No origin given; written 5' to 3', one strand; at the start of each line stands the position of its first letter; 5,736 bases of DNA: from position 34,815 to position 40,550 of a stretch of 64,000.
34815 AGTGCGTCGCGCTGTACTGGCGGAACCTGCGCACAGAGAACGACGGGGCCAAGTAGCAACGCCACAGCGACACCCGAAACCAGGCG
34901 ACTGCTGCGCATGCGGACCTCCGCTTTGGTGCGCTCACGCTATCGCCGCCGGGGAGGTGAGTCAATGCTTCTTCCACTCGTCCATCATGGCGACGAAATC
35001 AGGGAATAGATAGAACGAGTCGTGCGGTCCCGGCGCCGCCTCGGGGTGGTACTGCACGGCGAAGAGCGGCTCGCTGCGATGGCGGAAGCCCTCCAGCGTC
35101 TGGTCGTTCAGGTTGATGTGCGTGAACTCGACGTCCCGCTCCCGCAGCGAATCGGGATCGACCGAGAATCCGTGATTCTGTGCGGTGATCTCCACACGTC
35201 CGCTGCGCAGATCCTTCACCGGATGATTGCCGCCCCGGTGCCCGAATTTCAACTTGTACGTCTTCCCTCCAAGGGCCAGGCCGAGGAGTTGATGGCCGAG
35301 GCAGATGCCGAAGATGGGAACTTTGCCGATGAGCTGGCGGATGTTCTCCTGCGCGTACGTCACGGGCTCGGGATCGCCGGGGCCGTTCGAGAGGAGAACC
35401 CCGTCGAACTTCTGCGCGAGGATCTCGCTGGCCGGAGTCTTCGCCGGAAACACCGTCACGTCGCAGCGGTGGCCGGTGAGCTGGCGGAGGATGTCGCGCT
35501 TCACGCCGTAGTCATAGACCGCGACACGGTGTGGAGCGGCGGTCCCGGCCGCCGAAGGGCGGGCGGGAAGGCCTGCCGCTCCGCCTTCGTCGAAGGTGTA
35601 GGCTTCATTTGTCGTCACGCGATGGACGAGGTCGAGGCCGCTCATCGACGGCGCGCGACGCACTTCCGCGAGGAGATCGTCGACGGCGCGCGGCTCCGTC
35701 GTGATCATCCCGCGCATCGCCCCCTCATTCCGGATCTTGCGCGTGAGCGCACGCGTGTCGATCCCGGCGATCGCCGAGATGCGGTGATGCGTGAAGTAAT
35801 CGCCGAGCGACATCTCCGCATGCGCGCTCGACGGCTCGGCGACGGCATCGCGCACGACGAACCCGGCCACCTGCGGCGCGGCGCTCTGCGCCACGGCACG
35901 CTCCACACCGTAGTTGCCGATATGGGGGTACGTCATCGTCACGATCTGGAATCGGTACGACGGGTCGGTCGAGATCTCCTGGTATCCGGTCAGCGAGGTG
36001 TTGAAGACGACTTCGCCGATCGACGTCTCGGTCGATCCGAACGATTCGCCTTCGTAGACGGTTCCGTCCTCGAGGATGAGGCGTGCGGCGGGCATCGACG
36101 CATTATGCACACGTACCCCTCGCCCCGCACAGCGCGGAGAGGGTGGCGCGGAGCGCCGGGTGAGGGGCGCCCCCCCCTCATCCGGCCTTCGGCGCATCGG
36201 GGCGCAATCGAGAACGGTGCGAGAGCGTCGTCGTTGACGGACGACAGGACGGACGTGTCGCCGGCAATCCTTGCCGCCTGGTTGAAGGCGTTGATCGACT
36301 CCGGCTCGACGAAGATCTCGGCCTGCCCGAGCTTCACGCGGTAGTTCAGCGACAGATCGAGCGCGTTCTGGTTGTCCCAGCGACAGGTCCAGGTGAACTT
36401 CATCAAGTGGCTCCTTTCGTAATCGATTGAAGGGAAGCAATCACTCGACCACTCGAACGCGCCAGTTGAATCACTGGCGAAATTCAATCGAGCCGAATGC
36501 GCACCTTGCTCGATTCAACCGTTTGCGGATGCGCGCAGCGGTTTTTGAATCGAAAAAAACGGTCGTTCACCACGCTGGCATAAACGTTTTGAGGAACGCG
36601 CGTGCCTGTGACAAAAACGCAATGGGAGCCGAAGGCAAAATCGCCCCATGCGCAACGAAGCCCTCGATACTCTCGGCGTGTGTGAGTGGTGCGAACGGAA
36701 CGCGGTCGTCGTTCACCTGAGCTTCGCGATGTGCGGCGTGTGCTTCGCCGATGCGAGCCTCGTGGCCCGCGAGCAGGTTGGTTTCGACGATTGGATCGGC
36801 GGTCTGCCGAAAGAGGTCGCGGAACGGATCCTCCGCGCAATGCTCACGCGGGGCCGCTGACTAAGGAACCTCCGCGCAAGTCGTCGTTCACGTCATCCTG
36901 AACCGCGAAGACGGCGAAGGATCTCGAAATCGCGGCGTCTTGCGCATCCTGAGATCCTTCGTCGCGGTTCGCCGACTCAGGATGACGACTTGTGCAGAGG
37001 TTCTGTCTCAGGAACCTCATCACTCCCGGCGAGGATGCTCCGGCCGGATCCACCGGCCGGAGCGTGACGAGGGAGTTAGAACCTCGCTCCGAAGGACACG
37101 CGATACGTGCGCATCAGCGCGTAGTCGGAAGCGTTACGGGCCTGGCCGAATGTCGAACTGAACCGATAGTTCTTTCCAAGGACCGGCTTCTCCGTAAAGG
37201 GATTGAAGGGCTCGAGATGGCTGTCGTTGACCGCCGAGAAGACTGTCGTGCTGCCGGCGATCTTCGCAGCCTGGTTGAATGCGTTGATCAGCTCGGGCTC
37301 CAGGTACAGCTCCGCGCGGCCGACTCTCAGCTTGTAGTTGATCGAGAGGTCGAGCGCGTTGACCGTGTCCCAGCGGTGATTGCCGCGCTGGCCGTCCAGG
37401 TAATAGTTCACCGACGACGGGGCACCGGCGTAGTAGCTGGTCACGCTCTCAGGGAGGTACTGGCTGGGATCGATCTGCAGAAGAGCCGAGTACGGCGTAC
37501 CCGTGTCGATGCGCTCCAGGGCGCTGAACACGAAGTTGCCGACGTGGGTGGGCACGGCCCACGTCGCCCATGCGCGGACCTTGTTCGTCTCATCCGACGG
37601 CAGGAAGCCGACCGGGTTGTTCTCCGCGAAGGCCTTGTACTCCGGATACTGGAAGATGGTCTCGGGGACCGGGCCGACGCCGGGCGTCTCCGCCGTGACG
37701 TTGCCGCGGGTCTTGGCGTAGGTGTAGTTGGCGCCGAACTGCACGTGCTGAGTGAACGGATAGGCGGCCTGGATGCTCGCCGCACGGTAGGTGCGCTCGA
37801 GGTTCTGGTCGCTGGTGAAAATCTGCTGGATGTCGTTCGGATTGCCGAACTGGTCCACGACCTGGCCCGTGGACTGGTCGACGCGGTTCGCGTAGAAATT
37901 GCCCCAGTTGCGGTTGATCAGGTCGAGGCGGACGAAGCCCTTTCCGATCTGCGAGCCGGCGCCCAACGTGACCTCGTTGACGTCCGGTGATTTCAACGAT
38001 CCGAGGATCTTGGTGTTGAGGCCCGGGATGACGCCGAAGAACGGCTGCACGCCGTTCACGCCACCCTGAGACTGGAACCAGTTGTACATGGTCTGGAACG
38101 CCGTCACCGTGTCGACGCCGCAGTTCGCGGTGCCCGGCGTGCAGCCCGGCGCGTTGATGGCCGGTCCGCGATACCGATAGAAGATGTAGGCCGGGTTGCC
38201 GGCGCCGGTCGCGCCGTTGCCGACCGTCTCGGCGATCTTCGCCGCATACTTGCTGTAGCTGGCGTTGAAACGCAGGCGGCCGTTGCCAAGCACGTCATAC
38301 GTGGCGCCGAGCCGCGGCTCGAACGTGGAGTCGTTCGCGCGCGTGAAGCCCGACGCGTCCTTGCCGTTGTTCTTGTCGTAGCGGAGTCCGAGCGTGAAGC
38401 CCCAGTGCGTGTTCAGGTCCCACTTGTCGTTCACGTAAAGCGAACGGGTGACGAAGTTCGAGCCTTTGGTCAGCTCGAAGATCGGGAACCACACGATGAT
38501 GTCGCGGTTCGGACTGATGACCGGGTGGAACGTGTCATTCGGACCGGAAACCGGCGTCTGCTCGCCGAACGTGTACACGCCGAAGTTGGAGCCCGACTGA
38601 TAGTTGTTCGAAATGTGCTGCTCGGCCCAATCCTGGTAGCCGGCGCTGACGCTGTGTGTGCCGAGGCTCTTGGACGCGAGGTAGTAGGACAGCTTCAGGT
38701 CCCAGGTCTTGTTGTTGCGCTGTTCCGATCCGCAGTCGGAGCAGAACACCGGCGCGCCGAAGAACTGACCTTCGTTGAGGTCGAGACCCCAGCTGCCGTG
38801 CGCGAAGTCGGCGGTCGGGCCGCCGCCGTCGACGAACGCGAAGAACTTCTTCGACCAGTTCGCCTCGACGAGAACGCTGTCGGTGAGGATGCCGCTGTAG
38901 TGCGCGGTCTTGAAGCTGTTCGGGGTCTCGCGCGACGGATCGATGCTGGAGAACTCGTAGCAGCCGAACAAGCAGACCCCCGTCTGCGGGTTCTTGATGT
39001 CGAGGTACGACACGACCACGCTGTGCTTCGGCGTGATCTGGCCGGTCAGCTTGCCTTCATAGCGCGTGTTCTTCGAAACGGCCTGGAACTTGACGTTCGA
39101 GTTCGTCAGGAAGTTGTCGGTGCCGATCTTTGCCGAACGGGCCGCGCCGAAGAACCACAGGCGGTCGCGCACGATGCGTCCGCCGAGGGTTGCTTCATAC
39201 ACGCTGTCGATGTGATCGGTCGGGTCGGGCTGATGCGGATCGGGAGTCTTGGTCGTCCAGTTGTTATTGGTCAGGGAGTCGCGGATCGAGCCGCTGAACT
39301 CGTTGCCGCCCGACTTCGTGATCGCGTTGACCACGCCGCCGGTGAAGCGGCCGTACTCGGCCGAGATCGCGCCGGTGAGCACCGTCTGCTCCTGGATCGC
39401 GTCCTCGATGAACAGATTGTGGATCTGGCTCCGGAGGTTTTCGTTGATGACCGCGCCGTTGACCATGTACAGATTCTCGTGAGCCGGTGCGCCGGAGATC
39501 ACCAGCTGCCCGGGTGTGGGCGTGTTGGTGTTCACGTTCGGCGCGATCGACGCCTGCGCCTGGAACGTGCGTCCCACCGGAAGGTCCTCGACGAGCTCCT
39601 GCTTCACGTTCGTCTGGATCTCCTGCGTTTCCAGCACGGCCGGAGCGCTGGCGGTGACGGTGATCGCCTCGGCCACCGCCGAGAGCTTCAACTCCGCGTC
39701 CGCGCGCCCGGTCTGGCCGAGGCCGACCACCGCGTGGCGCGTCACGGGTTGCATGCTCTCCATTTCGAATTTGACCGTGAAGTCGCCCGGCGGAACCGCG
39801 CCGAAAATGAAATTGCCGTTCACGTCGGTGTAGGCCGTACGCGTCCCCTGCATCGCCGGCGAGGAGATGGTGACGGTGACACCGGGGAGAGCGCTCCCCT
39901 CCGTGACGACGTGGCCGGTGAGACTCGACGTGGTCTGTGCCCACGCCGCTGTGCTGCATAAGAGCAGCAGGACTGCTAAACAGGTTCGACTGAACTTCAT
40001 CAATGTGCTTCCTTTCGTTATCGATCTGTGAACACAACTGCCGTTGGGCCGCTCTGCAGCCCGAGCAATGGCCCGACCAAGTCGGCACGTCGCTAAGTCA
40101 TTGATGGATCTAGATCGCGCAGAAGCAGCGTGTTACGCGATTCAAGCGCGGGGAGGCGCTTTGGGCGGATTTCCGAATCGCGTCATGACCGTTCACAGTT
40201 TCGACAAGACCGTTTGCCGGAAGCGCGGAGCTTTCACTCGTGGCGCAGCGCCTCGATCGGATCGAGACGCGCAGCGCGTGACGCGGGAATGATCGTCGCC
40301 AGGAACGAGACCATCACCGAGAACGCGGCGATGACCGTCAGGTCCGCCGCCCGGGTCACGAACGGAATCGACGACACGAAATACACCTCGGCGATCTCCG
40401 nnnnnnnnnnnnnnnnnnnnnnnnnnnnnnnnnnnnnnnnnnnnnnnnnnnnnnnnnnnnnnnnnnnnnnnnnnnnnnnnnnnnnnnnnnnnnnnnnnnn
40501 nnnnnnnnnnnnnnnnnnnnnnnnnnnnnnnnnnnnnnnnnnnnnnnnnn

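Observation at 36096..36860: TonB-receptor C-terminal remnant, AT-rich pocket and a zinc-ribbon mini-ORF in the carA upstream region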

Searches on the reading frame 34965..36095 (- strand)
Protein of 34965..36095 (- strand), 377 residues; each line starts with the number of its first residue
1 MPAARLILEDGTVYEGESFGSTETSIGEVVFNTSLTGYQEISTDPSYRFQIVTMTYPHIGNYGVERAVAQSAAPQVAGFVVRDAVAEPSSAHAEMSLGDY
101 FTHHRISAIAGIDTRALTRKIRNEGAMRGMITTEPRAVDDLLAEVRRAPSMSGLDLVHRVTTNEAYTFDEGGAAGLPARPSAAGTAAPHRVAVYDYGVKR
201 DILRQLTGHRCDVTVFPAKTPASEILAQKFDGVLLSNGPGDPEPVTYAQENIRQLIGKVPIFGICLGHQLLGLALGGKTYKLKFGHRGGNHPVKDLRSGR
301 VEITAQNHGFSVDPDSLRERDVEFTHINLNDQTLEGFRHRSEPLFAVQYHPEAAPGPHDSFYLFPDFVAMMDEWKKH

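Call 15: search_protein_families(library=pfam, proteins=[window:34965-36095:-], max_evalue=0.1)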
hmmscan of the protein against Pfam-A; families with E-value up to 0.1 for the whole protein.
window:34965-36095:- (377 aa): 3 families
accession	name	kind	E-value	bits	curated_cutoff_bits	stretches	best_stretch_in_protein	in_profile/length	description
PF00117.34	GATase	-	8.2e-53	179.3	22.8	1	193-369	2-189/190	Glutamine amidotransferase class-I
PF00988.28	CPSase_sm_chain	-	7.7e-51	171.6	27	1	6-131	1-126/126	Carbamoyl-phosphate synthase small chain, CPSase domain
PF07722.19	Peptidase_C26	-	1.9e-10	41.3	20.5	1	258-318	105-162/219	Peptidase C26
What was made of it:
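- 34962..36095 (-): carA, the carbamoyl-phosphate synthase small subunit (377 aa). It is the gene downstream of the remnant. Pfam CPSase_sm_chain 7.7e-51 and GATase 8.2e-53 (call 15).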

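Call 21: find_encoding_contigs(protein=window:34965-36095:-, flank=10000, max_places=10)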
Protein window:34965-36095:- (377 aa): no gene with exactly this product is on record in the collection.
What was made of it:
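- Tried and rejected: Not on record (call 21).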

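Call 23: find_related_loci(query=window:34965-36095:-, collection=genome_contigs, flank=10000)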
Query window:34965-36095:- (377 aa) in genome_contigs; peptide patterns used: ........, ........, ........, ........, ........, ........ (x = any residue, [..] = any of these).
600 stretches matched a pattern (row limit reached: there are more); 583 encode a relative of the query (tblastn E <= 1e-3); the best 80 are kept; 80 distinct loci.
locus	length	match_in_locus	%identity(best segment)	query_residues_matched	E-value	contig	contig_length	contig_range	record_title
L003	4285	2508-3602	80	1-376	0e+0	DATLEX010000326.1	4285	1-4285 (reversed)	MAG TPA_asm: Thermoanaerobaculia bacterium isolate SMAG_U14387 k141_225894, whole genome shotgun sequence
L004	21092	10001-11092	79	1-375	0e+0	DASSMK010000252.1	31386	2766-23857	MAG TPA_asm: Thermoanaerobaculia bacterium isolate SMAG_U1196 k141_335531, whole genome shotgun sequence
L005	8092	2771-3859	79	1-374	0e+0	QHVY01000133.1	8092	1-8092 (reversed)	MAG: Acidobacteria bacterium isolate gp7 AA10 14_1009_09_30cm_scaffold_22254_curated, whole genome shotgun sequence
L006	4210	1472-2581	78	1-376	0e+0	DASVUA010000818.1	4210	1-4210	MAG TPA_asm: Thermoanaerobaculia bacterium isolate SMAG_U3305 k141_29738, whole genome shotgun sequence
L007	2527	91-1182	77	1-376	0e+0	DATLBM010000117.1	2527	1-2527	MAG TPA_asm: Thermoanaerobaculia bacterium isolate SMAG_U14298 k141_4610209, whole genome shotgun sequence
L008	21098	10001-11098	74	1-377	0e+0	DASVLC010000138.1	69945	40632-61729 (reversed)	MAG TPA_asm: Thermoanaerobaculia bacterium isolate SMAG_U3063 k141_165372, whole genome shotgun sequence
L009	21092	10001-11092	69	1-376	4e-172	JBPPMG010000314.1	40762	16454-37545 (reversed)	MAG: Thermoanaerobaculia bacterium isolate BIOS2019_out_097 k131_2125841, whole genome shotgun sequence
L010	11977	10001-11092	69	1-376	8e-170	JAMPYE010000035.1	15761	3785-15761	MAG: Thermoanaerobaculia bacterium isolate R2F_R2FSRR_metabat.65 R2F_C2003, whole genome shotgun sequence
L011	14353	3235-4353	58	4-375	7e-147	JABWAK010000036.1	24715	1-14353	MAG: Bacteroidetes bacterium isolate MAG_2 scaffold_1932, whole genome shotgun sequence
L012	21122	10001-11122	58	4-376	3e-146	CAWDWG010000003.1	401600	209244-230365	MAG: uncultured Acidobacteriaceae bacterium isolate MFD05705.bin.1.45 genome assembly, contig: contig_32414, whole genom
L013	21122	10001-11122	58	4-376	9e-144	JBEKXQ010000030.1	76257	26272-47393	MAG: Candidatus Korobacteraceae bacterium isolate SPRUCE 655 SPRUCE_655_30, whole genome shotgun sequence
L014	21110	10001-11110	60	4-373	1e-143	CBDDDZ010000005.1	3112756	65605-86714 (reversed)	MAG: Candidatus Latescibacterota bacterium isolate 2fef8444-24d4-470e-a0f0-8c307ac56c94 genome assembly, contig: contig_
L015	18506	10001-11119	57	4-375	2e-143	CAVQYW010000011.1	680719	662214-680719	MAG: uncultured Acidobacteriaceae bacterium isolate MFD05705.bin.3.155 genome assembly, contig: contig_7382, whole genom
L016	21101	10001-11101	59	4-373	4e-142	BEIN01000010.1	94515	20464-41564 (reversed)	Bacterium HR37 DNA, contig: NODE_104_10, isolate: HRbin37, whole genome shotgun sequence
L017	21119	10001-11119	56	4-375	2e-142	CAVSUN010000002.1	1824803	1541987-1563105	MAG: uncultured Acidobacteriaceae bacterium isolate MFD02579.bin.1.77 genome assembly, contig: contig_12936, whole genom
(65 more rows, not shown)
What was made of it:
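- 34962..36095 (-): 74-80% identical to carA of Thermoanaerobaculia MAGs (call 23).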

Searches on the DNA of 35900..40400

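Call 40: search_rna_families(source=window, start=35900, end=40400, threshold=evalue, max_evalue=5)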
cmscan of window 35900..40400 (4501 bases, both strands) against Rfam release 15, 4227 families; matches with E-value up to 5: 5.
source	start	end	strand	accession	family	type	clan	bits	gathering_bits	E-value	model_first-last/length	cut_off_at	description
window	38805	38828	+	RF03057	nhaA-I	Cis-reg; riboswitch;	-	21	37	0.48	32-55/55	no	nhaA-I RNA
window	38211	38293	-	RF01988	SECIS_2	Cis-reg;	-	21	70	1.3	1-55/55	no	Selenocysteine insertion sequence 2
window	36216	36229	+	RF01382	HIV-1_SL4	Cis-reg;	-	19.2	31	1.7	3-16/20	no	HIV-1 stem-loop 4 packaging signal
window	37003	37067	+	RF01811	PtaRNA1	Gene; antitoxin;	-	18.5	47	3.3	1-72/72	no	Plasmid transferred anti-sense RNA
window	36284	36332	+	RF01121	sR38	Gene; snRNA; snoRNA; CD-box;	-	16.2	50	1.9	1-59/59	no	Small nucleolar RNA sR38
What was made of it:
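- On PyrR-binding attenuator or other known cis-regulatory RNA (Rfam): cmscan of 35900-40400 with E up to 5 gives only five sub-threshold chance hits, none of them a riboswitch or attenuator in the pocket (call 40).
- There is no Rfam family (call 40). No PyrR or other Rfam hit (call 40).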

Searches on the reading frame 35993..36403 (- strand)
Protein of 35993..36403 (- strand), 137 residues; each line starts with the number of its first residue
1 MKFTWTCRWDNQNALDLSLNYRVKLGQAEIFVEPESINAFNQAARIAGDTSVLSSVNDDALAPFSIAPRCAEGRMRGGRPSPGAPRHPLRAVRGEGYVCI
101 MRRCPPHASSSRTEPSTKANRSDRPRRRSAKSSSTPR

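Call 15: search_protein_families(library=pfam, proteins=[window:35993-36403:-], max_evalue=0.1)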
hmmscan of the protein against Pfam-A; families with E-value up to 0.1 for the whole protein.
window:35993-36403:- (137 aa): 0 families

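Call 60: search_protein_families(library=ncbifam, proteins=[window:35993-36403:-], max_evalue=0.1)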
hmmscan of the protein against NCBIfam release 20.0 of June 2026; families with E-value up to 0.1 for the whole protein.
window:35993-36403:- (137 aa): 0 families

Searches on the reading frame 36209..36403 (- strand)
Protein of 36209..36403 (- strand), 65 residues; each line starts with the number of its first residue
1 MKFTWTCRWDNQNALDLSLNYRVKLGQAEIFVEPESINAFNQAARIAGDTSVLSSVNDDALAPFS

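Call 28: find_homologous_proteins(query=window:36209-36403:-, max_evalue=0.001)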
Query window:36209-36403:-: no candidate shares three 5-residue words with the query. No homologue found.
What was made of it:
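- Tried and rejected: No candidate was found, which wasted a search (call 28).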

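Call 38: search_protein_representatives(protein=window:36209-36403:-)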
Query: 65 residues. Proteins with E-value up to 0.001 (for the whole library): 17; up to 1e-10: 1; up to 1e-30: 0. The best 17 are listed.
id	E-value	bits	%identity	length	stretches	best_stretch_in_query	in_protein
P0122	7.3e-11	57.8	52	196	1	8-65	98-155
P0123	4.9e-10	55.2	56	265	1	7-65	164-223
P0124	1.3e-09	53.9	50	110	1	7-64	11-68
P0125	1.3e-07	47.6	43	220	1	7-64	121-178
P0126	2.0e-06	43.9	50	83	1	7-52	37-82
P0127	5.7e-06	42.5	45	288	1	7-64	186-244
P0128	5.7e-06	42.5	43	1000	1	7-64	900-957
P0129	1.2e-05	41.5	52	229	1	13-60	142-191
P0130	2.2e-05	40.6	35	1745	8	6-63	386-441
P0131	2.3e-05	40.6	48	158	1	8-53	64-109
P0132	1.2e-04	38.3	41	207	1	7-57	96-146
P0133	1.8e-04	37.7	33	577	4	32-61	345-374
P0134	2.5e-04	37.3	47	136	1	7-57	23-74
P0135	3.1e-04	37.0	28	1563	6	23-55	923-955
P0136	3.5e-04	36.9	42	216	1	7-64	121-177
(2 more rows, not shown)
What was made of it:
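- The 17 hits in 1.84 billion representatives are at most 56% identical, and in the closest the match leaves about 41 residues to the end, the length of a normal TBDR C-terminal tail (call 38).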
